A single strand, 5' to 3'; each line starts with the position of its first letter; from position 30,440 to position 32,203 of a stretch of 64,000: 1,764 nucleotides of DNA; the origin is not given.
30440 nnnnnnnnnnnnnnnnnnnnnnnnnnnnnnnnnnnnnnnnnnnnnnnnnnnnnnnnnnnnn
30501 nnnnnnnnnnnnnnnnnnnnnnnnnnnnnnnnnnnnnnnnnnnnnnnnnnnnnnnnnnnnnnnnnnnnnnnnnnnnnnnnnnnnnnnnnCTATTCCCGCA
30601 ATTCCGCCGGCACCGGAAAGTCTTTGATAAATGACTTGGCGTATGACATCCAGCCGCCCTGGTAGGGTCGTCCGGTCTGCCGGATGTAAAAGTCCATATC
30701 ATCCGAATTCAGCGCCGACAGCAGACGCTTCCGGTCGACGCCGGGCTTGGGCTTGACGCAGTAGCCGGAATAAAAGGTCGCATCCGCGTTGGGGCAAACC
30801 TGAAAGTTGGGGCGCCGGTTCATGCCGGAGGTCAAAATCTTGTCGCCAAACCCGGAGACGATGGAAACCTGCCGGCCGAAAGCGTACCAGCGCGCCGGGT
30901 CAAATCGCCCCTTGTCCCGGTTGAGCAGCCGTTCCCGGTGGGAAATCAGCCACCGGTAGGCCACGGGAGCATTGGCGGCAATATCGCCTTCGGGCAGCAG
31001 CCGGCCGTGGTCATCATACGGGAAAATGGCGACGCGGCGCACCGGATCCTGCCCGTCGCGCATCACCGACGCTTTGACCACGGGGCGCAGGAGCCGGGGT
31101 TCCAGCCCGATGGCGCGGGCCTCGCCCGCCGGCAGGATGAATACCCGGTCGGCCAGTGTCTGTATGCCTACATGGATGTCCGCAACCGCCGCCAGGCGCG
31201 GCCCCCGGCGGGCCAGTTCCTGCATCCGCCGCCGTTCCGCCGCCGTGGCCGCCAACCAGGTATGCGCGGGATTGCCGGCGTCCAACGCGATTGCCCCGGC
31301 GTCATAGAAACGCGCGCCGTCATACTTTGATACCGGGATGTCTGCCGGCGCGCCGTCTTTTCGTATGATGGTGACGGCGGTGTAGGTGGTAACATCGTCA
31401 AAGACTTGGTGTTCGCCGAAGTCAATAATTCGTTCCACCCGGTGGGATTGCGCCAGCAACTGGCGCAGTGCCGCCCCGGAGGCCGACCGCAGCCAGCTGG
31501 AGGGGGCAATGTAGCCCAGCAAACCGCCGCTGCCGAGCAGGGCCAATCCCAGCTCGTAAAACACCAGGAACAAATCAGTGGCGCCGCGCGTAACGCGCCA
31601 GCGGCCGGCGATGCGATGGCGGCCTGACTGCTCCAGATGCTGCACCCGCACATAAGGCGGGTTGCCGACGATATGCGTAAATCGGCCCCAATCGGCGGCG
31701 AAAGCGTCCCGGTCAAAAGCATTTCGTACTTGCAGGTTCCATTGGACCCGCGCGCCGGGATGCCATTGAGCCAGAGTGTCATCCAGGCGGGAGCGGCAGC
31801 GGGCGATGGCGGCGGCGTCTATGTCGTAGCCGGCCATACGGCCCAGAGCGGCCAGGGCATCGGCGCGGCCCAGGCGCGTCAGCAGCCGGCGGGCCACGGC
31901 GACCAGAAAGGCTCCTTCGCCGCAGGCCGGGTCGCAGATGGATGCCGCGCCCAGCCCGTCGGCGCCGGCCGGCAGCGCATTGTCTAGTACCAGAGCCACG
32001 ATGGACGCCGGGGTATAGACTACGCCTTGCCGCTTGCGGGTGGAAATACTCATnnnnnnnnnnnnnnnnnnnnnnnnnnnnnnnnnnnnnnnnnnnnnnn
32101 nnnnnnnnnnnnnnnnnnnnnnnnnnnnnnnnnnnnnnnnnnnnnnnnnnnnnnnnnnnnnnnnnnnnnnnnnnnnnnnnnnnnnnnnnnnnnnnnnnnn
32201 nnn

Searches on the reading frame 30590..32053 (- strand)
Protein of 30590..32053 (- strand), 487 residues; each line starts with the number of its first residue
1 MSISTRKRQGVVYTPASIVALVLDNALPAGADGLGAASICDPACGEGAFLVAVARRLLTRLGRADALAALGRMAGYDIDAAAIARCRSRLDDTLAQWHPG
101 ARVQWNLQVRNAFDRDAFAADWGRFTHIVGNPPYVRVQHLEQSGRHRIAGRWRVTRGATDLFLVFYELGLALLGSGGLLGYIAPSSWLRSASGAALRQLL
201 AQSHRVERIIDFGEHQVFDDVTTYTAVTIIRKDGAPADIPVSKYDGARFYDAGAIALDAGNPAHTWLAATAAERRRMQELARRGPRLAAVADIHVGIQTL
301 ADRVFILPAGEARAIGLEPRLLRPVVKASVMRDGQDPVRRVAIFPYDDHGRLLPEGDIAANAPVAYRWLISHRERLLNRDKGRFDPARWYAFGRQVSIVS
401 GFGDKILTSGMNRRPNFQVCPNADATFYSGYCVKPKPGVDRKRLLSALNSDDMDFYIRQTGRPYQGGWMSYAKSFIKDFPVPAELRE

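Call 65: search_protein_families(library=pfam, max_evalue=0.01, proteins=[window:30590-32053:-])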
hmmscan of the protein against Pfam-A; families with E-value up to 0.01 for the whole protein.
window:30590-32053:- (487 aa): 5 families
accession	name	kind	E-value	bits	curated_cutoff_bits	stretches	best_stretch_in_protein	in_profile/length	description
PF07669.17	Eco57I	-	1.6e-23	84.1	25.3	1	110-218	56-171/171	Eco57I restriction-modification methylase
PF02384.22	N6_Mtase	-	9.3e-12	45.3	20.4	1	5-240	21-240/311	N-6 DNA Methylase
PF20473.4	MmeI_Mtase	-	0.00062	19.5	27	0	34-56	18-40/259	MmeI, DNA-methyltransferase domain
PF13847.12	Methyltransf_31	-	0.0024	18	27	1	37-91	5-49/145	Methyltransferase domain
PF12950.13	TaqI_C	-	0.0041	17.8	26.5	1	405-481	41-118/118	TaqI-like C-terminal specificity domain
